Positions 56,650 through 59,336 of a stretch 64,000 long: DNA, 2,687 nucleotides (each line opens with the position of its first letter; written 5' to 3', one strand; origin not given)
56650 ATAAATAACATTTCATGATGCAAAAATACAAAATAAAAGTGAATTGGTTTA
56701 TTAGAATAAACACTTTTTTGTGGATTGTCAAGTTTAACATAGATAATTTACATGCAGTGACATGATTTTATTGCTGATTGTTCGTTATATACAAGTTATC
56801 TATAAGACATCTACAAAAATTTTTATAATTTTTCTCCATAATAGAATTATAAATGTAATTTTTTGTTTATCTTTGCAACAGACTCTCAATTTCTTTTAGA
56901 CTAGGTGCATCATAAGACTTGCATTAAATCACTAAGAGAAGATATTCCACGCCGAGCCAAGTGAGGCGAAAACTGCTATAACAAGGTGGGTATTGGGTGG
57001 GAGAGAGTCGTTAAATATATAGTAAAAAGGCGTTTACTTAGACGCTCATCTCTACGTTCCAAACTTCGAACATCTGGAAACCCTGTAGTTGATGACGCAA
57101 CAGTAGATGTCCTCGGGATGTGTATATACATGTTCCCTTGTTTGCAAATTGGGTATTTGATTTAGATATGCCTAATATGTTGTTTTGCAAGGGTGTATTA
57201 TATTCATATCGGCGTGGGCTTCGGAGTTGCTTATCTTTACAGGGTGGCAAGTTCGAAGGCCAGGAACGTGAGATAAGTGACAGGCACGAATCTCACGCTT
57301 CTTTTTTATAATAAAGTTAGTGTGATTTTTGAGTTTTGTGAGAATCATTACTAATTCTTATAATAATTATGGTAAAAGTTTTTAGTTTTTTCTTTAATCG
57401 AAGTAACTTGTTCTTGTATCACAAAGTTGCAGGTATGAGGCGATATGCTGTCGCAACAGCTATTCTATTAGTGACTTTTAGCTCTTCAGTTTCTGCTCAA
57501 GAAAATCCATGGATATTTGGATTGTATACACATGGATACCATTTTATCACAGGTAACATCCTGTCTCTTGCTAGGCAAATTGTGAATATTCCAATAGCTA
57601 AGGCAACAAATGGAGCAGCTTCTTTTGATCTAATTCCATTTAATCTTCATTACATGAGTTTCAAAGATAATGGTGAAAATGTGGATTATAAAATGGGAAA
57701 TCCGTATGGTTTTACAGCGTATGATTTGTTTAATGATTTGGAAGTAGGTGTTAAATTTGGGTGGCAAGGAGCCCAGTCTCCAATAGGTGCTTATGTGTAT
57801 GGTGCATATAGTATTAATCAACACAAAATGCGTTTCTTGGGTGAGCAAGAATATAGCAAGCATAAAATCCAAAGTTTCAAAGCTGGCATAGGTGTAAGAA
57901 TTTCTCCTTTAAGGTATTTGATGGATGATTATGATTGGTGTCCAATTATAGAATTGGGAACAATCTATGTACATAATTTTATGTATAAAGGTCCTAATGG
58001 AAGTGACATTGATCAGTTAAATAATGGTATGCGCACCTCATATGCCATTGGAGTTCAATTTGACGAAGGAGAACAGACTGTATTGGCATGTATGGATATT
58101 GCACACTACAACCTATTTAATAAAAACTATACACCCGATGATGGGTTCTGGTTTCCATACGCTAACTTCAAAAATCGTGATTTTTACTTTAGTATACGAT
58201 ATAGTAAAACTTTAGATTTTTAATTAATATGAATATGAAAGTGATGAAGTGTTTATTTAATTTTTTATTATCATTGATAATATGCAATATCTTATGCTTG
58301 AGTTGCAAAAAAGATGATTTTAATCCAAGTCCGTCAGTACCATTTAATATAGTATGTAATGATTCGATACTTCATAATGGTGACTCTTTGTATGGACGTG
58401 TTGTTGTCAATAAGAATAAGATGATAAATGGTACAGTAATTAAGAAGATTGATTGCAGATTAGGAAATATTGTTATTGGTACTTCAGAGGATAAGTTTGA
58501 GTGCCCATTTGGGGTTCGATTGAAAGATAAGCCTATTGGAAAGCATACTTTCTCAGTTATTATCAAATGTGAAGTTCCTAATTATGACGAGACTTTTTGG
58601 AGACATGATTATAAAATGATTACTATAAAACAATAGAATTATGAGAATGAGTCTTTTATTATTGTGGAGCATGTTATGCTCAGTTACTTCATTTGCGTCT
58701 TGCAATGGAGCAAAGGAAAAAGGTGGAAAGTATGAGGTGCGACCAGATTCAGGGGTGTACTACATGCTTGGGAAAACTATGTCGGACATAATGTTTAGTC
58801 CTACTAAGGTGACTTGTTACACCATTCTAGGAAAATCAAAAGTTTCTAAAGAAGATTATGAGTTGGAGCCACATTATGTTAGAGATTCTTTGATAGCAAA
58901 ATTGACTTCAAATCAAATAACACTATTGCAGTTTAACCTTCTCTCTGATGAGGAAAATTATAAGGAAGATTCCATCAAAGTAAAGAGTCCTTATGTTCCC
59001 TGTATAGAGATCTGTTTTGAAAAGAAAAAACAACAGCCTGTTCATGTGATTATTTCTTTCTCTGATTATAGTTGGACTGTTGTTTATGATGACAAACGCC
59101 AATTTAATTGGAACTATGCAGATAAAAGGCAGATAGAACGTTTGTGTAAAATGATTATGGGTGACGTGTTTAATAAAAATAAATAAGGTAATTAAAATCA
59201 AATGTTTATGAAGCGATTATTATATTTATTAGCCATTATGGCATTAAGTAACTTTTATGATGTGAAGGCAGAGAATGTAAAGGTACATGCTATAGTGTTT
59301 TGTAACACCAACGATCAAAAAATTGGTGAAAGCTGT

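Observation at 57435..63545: Eight-gene, entirely exported operon built around a signal-peptide-bearing caspase-like protease: candidate undescribed cell-envelope system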

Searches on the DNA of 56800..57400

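Call 113: search_rna_families(source=window, start=56800, end=57400, threshold=evalue, max_evalue=10)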
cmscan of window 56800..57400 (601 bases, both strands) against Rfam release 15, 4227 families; matches with E-value up to 10: 3.
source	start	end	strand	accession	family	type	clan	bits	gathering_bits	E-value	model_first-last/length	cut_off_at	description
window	56802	56865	+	RF00616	LhrC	Gene; sRNA;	CL00114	18.1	110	4.7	1-111/111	no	Listeria LhrC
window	57105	57300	-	RF02212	ZFAT-AS1_2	Gene; lncRNA;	-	12.7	70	8.9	1-205/205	no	ZFAT antisense RNA 1 conserved region 2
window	57240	57395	-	RF01675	CrcZ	Gene; sRNA;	-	9.5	95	3.3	1-398/398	no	Pseudomonas sRNA CrcZ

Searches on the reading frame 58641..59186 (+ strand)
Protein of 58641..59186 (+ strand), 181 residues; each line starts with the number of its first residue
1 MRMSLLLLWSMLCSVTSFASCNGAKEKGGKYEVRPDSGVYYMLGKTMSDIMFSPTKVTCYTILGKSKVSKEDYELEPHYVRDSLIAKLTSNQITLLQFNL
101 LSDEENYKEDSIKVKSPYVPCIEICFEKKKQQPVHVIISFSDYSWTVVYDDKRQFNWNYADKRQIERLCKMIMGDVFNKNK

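Call 3: search_protein_families(library=pfam, proteins=[window:58641-59186:+], max_evalue=1)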
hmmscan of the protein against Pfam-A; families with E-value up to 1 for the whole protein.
window:58641-59186:+ (181 aa): 2 families
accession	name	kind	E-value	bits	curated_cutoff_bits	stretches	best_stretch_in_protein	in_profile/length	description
PF14473.11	RD3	-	0.069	13.4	27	1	139-172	52-84/129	RD3 protein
PF00576.27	Transthyretin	-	0.098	13.7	25.3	1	90-147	51-106/109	HIUase/Transthyretin family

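Call 4: search_protein_families(library=ncbifam, proteins=[window:58641-59186:+], max_evalue=1)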
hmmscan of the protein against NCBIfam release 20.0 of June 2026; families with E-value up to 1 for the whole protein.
window:58641-59186:+ (181 aa): 0 families

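Call 5: search_protein_families(library=padloc, proteins=[window:58641-59186:+], max_evalue=1)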
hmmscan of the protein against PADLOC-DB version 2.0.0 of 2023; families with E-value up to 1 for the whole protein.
window:58641-59186:+ (181 aa): 0 families

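Call 19: search_protein_families(library=pfam, alignment_id=A2, max_evalue=0.01)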
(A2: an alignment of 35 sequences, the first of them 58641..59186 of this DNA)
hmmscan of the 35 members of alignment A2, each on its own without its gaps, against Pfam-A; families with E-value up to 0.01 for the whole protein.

A. member 1, window:58641-59186:+ (181 aa): 0 families

B. families by the number of members that match (of 35 scanned): 1 family
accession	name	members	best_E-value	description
PF05573.18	NosL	1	0.0077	NosL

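Call 20: search_solved_structures(query=A2, max_evalue=1)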
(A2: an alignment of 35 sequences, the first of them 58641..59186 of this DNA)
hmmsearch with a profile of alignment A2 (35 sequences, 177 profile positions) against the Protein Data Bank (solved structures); distinct sequences matched with E-value up to 1: 3.
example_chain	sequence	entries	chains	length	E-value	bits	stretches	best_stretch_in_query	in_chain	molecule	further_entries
9iw3_A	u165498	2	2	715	0.18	14.7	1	97-136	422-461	DdmE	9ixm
5cyb_A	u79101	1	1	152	0.18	14.7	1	1-68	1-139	Lipoprotein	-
2yp6_A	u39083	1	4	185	0.69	12.8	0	1-37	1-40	THIOREDOXIN FAMILY PROTEIN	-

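Call 38: find_homologous_proteins(query=window:58641-59183:+, max_evalue=0.001)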
Query window:58641-59183:+ (181 aa): 119 proteins with E <= 0.001 among 141 candidates.
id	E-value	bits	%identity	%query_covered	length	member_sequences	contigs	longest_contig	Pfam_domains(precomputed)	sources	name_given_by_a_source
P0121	2.3e-88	313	75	99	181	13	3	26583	-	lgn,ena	-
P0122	1.2e-87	310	73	99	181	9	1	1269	-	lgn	-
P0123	2.9e-87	309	73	99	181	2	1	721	-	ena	-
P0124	1.2e-86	307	73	99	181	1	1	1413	-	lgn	-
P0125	1.6e-86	307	74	99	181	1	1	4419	-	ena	-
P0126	7.0e-86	305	70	99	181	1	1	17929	-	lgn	-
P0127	1.9e-85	303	72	99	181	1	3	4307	-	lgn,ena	-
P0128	1.4e-84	300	73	99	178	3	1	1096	-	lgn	-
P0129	1.4e-84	300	75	94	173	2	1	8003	-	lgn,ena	-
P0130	3.5e-84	299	72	99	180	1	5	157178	-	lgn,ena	-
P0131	4.8e-84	299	70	99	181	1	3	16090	-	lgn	-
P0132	8.7e-84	298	72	99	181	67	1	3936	-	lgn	-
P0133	2.3e-83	296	70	100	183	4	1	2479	-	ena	-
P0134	2.9e-83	296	74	95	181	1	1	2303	-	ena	-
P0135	6.6e-83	295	71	99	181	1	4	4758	-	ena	-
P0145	1.0e-79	285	67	100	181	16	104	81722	-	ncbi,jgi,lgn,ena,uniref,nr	ncbi:hypothetical protein H6B13_09620 [Bacteroides gallinaceum]|uniref:hypothetical protein n=1 Tax=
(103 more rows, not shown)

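Call 48: predict_structure(alignment_id=A7)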
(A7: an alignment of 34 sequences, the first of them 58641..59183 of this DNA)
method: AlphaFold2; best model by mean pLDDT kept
length: 181 residues; sequences in the alignment: 34
mean_pLDDT: 84.0   pTM: 0.76
mean pLDDT of the five models: 84.0, 83.3, 82.6, 80.0, 76.1
residues with pLDDT >= 90: 107; 70-90: 34; 50-70: 30; < 50: 10
segments of 3 or more residues with pLDDT < 50: 20-29
pLDDT, mean of each block of 10 residues (from residue 1): 65 55 46 83 94 96 92 92 94 95 86 65 96 95 92 91 93 84 66
secondary structure, 60 per line:
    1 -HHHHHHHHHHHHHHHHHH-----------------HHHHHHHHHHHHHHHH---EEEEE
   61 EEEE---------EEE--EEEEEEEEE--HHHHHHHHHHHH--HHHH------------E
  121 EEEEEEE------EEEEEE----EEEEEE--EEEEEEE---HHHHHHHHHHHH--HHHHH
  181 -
elements in order: H2-19 H37-52 E56-64 E74-76 E79-87 H90-101 H104-107 E120-127 E134-139 E144-149 E152-158 H162-173 H176-180

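Call 53: fold_search(model_id=the predicted structure, library=pdb)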
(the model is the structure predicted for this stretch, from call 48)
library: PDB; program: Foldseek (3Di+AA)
matches with E <= 10: 323; with E <= 0.001: 0
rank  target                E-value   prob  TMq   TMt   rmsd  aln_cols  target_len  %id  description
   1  6wg3_A                3.8e-01  0.16  0.25  0.10  12.1       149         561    9  Cryo-EM structure of human Cohesin-NIPBL-DNA complex (released 2020-05-20)
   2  5ocq_B                4.0e-01  0.06  0.12  0.08  15.9       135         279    8  Crystal structure of the complex of the kappa-carrageenase from Pseudoalteromonas carrageenovora with an oligotetrasac (released 2017-10-18)
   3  6wge_A                4.8e-01  0.10  0.20  0.11  12.7       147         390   13  Cryo-EM structure of human Cohesin-NIPBL-DNA complex without STAG1 (released 2020-05-20)
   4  7agv_B                5.1e-01  0.16  0.18  0.20   8.6        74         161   15  High-resolution structure of the K+/H+ antiporter subunit KhtT in complex with c-di-AMP (released 2021-03-31)
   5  7ahm_B                6.5e-01  0.15  0.18  0.20   8.7        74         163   15  Low-resolution structure of the K+/H+ antiporter subunit KhtT in complex with c-di-AMP (released 2021-03-31)
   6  5mqr                  7.3e-01  0.54  0.16  0.03   2.9        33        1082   27  Sialidase BT_1020 (released 2017-03-22)
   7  7agv_H                8.2e-01  0.16  0.19  0.21   7.3        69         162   14  High-resolution structure of the K+/H+ antiporter subunit KhtT in complex with c-di-AMP (released 2021-03-31)
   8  7ahm_D                8.6e-01  0.14  0.18  0.20   7.5        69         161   16  Low-resolution structure of the K+/H+ antiporter subunit KhtT in complex with c-di-AMP (released 2021-03-31)
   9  7w1m_A                9.2e-01  0.09  0.23  0.13  11.0       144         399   12  Cryo-EM structure of human cohesin-CTCF-DNA complex (released 2023-05-31)
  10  1dyp                  9.2e-01  0.04  0.13  0.09  15.2       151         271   10  1,3-ALPHA-1,4-BETA-D-GALACTOSE-4-SULFATE-3,6-ANHYDRO-D-GALACTOSE 4 GALACTOHYDROLASE (released 2001-01-16)
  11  4hgz_B                1.1e+00  0.02  0.11  0.09  14.7       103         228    9  Structure of the CcbJ Methyltransferase from Streptomyces caelestis (released 2013-10-30)
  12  6k2z_B                1.2e+00  0.04  0.14  0.18  15.6       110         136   10  Human Galectin-14 with lactose (released 2020-06-17)
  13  8tda_A                1.3e+00  0.05  0.18  0.15  13.1       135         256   10  Structure of Bacteroides thetaiotaomicron 3-Keto-2-hydroxy-glucal-hydratase BT2 (released 2024-06-12)
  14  6k2y_A                1.3e+00  0.03  0.15  0.18  15.9       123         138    9  Human Galectin-14 (released 2020-06-17)
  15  3h3l_C                1.5e+00  0.06  0.17  0.15  11.4       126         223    6  Crystal structure of PUTATIVE SUGAR HYDROLASE (YP_001304206.1) from Parabacteroides distasonis ATCC 8503 at 1.59 A res (released 2009-04-28)
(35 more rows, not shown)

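Call 91: find_encoding_contigs(protein=P0145, flank=9000, max_places=3)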
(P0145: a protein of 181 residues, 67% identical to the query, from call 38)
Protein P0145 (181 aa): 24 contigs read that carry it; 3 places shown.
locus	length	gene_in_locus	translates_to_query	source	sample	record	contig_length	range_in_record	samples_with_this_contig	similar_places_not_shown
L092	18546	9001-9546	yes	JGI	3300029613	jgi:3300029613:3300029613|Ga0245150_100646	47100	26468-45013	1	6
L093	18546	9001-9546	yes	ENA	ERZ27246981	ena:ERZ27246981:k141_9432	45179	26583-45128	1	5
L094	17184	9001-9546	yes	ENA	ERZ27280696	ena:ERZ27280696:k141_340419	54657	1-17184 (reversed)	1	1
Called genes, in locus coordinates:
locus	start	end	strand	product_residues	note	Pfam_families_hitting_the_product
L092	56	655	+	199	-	PF16697:Yop-YscD_cpl, PF00498:FHA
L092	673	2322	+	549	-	PF00481:PP2C, PF13672:PP2C_2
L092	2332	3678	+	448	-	PF00069:Pkinase, PF07714:PK_Tyr_Ser-Thr, PF03109:ABC1 (weak), PF17667:Pkinase_fungal (weak), PF00498:FHA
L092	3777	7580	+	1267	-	PF00069:Pkinase, PF03109:ABC1 (faint), PF07714:PK_Tyr_Ser-Thr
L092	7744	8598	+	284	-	-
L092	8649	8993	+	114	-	-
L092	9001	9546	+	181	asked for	-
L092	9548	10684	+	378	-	PF00656:Peptidase_C14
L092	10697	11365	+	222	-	-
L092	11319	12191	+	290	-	-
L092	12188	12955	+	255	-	-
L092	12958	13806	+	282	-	-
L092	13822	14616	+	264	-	PF08238:Sel1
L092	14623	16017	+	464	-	PF00112:Peptidase_C1, PF14326:DUF4384 (weak)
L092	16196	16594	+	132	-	-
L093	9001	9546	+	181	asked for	-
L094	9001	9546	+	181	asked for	-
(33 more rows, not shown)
